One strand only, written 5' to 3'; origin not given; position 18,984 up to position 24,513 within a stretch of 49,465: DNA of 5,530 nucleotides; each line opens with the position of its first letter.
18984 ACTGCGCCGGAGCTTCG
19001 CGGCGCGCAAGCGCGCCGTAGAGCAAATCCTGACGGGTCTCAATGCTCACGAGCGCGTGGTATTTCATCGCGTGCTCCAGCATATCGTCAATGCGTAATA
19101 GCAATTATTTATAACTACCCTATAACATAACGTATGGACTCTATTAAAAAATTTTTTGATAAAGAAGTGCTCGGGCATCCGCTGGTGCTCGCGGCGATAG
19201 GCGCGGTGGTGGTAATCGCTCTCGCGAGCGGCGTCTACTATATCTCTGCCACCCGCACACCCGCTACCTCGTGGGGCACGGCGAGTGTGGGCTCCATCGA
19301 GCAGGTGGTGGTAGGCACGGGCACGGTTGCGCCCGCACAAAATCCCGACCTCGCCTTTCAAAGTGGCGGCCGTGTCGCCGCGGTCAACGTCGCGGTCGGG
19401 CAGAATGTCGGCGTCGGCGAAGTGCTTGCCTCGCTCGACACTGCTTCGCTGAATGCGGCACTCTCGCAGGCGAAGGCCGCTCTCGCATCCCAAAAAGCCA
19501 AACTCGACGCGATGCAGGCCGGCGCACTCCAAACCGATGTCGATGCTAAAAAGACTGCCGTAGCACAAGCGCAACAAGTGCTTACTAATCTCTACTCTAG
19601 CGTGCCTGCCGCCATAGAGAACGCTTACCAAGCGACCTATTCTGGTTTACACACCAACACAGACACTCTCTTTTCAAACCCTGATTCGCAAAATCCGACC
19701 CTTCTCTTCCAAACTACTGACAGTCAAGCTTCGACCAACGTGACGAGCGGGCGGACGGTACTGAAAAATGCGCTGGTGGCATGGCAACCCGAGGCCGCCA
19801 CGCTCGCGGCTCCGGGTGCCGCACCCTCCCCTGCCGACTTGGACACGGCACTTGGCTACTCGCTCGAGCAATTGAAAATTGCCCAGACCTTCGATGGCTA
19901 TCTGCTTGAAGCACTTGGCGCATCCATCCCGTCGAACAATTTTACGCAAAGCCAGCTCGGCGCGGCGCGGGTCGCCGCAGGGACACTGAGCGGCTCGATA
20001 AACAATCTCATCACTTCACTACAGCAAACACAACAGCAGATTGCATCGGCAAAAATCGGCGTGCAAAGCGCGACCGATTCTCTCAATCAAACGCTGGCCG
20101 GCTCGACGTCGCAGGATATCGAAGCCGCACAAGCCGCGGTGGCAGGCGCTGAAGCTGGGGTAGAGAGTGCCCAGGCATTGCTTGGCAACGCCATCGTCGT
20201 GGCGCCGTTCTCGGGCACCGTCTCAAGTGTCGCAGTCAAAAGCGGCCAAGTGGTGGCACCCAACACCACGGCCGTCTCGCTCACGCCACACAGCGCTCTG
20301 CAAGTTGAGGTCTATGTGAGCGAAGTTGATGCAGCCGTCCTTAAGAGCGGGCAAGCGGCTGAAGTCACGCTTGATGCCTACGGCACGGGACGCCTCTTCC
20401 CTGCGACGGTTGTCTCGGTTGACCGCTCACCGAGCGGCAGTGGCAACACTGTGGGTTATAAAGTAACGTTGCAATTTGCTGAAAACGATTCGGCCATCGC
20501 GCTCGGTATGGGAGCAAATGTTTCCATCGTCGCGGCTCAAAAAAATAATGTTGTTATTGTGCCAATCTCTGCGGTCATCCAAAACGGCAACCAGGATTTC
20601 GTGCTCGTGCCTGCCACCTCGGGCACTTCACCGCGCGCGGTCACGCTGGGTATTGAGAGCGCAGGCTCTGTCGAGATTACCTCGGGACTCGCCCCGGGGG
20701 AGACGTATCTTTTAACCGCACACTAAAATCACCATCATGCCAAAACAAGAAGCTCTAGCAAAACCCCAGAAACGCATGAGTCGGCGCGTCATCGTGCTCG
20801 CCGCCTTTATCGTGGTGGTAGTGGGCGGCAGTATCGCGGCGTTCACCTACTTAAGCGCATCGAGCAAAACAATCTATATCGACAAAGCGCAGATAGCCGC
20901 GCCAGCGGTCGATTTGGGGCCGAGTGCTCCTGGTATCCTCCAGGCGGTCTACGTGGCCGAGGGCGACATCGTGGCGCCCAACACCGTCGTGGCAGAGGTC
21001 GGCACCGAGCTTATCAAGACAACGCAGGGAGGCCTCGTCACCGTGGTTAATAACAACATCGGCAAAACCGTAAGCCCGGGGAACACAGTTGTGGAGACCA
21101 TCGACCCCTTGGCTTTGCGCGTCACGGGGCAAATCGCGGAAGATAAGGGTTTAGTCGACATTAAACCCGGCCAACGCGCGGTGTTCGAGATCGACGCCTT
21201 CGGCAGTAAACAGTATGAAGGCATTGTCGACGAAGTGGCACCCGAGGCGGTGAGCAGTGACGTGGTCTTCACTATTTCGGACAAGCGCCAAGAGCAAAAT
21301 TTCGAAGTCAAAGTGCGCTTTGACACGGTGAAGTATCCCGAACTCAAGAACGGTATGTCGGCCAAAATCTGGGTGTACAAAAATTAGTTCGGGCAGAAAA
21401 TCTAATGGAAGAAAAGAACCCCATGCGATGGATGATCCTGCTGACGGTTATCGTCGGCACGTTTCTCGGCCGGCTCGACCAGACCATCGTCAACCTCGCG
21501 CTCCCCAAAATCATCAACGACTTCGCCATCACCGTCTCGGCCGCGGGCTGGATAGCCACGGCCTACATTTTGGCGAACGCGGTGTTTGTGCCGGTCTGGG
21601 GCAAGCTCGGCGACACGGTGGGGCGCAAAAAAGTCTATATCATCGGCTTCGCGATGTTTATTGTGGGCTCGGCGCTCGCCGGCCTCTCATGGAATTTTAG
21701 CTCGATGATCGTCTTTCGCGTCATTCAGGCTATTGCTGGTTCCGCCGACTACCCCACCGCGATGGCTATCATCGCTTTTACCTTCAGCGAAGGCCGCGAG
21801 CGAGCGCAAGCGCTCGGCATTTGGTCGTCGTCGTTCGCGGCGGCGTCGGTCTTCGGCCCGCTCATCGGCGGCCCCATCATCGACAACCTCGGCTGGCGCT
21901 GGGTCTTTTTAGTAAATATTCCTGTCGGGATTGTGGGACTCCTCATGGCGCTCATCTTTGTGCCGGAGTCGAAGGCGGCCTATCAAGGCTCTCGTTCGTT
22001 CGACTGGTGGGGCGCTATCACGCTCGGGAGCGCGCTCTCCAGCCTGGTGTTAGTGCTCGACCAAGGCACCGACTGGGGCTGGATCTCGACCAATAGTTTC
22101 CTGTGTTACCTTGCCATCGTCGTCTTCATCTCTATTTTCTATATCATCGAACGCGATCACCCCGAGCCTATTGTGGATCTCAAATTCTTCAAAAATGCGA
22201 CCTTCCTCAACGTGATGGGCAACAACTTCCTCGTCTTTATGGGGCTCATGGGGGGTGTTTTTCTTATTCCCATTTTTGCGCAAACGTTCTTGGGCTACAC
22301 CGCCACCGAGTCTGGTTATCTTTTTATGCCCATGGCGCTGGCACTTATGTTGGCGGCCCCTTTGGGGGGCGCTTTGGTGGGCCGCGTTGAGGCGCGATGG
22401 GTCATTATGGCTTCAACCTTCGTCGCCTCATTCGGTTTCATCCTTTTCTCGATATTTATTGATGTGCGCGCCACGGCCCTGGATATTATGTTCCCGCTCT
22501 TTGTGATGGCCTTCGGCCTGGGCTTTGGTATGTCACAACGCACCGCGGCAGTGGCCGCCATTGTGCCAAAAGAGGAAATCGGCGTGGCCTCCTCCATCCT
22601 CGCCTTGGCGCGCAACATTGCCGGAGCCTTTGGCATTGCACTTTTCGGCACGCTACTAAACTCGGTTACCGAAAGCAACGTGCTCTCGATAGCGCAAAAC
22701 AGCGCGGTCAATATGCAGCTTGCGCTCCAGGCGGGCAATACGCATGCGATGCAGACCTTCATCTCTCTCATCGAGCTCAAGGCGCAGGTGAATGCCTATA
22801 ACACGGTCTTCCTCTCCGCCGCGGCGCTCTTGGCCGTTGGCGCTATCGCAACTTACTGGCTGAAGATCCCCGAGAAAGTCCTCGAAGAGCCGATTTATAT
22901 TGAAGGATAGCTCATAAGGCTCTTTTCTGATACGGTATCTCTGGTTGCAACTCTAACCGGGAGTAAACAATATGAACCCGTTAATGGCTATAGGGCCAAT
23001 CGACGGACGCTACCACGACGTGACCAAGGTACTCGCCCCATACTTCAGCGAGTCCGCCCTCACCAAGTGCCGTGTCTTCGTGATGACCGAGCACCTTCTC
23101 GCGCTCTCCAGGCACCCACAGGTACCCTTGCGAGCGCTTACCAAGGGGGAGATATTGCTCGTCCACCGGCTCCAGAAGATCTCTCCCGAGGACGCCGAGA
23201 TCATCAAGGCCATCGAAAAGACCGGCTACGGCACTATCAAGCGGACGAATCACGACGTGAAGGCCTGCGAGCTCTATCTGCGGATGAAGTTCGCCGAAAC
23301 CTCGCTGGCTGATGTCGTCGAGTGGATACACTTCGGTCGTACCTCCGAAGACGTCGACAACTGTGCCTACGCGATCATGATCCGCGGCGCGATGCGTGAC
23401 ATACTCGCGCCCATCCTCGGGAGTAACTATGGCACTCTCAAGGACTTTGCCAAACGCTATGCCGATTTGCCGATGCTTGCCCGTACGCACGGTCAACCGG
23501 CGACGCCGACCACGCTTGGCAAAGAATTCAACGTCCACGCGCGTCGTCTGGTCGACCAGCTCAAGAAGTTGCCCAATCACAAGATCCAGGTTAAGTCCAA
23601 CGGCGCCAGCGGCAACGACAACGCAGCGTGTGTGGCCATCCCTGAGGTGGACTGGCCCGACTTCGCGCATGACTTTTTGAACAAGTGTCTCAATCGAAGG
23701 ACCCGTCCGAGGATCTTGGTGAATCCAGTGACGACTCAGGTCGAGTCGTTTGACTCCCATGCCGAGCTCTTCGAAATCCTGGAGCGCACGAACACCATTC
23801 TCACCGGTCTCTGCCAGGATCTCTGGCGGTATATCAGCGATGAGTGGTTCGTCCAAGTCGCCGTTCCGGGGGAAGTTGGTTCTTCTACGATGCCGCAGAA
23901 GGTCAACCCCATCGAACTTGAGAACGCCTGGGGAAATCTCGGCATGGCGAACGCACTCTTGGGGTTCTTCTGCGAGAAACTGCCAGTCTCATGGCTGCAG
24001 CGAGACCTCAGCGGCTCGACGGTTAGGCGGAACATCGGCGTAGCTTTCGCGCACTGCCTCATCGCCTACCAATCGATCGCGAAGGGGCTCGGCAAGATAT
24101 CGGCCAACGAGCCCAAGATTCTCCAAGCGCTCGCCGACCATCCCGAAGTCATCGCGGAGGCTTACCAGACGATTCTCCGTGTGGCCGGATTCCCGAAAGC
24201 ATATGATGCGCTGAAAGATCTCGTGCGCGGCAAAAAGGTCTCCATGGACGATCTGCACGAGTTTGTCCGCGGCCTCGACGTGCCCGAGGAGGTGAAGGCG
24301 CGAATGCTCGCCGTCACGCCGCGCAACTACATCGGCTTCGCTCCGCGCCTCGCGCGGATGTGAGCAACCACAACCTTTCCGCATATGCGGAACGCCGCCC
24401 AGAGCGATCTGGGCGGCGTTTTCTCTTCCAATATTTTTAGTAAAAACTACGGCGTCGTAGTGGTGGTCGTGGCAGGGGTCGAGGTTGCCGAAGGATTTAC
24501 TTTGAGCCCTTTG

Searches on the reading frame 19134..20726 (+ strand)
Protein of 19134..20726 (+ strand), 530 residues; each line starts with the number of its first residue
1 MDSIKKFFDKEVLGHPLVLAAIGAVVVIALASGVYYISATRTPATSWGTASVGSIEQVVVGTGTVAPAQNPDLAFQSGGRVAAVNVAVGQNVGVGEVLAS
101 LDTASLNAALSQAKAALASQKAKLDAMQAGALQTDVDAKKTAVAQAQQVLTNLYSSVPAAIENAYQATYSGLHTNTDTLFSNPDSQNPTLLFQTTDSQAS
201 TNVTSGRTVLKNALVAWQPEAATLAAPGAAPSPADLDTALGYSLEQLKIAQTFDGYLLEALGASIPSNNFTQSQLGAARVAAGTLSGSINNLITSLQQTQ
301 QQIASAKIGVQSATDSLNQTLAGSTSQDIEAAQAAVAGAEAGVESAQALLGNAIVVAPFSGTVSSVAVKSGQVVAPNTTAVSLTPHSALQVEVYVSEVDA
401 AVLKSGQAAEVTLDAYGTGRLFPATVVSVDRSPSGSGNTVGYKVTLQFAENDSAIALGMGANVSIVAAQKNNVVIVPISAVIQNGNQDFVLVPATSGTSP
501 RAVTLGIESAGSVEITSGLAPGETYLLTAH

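Call 50: search_protein_families(library=pfam, max_evalue=0.001, proteins=[window:19134-20726:+])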
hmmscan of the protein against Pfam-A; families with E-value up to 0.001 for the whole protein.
window:19134-20726:+ (530 aa): 4 families
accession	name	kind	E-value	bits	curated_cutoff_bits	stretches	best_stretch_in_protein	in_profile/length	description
PF13437.12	HlyD_3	-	7.5e-17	62.4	22.2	1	355-447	2-94/106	HlyD family secretion protein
PF16576.10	HlyD_D23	-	1.8e-13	50.7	30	1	342-459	98-212/214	Barrel-sandwich domain of CusB or HlyD membrane-fusion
PF13533.13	Biotin_lipoyl_2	-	2.5e-08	34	29.8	1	74-102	4-32/32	Biotin-lipoyl like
PF00364.28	Biotin_lipoyl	-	0.00019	21.6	22.1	0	354-378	44-68/73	Biotin-requiring enzyme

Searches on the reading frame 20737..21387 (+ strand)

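Call 50: search_protein_families(library=pfam, max_evalue=0.001, proteins=[window:20737-21387:+])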
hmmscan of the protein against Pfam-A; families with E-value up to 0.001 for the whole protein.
window:20737-21387:+ (216 aa): 2 families
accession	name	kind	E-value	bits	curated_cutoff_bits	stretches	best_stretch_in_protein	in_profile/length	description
PF16576.10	HlyD_D23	-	7.7e-08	32.3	30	1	93-171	111-188/214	Barrel-sandwich domain of CusB or HlyD membrane-fusion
PF13437.12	HlyD_3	-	2.5e-07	31.8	22.2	1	97-198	6-96/106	HlyD family secretion protein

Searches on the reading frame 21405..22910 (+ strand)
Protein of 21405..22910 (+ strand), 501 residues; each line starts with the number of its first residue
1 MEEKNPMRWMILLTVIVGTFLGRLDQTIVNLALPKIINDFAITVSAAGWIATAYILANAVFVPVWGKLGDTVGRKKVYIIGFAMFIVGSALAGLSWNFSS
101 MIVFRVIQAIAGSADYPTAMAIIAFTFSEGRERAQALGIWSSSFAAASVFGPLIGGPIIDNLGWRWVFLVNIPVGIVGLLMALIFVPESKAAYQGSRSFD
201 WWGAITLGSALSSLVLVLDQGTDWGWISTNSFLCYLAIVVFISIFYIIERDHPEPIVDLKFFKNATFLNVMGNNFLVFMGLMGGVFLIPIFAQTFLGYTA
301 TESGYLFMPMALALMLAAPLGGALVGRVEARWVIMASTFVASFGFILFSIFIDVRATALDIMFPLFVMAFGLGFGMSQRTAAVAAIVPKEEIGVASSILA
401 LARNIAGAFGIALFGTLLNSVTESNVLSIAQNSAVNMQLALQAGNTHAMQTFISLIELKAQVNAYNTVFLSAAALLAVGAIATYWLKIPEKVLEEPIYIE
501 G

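Call 50: search_protein_families(library=pfam, max_evalue=0.001, proteins=[window:21405-22910:+])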
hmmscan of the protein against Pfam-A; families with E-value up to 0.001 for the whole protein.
window:21405-22910:+ (501 aa): 2 families
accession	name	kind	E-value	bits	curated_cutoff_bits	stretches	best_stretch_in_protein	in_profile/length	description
PF07690.21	MFS_1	-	8.5e-58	196.4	33.4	1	16-410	2-346/347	Major Facilitator Superfamily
PF00083.30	Sugar_tr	-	1.8e-07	30.9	22.3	1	44-190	45-195/452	Sugar (and other) transporter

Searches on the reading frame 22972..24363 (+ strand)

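Call 50: search_protein_families(library=pfam, max_evalue=0.001, proteins=[window:22972-24363:+])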
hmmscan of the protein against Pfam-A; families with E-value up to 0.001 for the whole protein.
window:22972-24363:+ (463 aa): 2 families
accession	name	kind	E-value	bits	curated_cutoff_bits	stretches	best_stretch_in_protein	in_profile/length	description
PF08328.16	ASL_C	-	2.2e-40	137.8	35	1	340-454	1-115/115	Adenylosuccinate lyase C-terminal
PF00206.25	Lyase_1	-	2.3e-38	132.8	27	1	72-320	66-304/312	Lyase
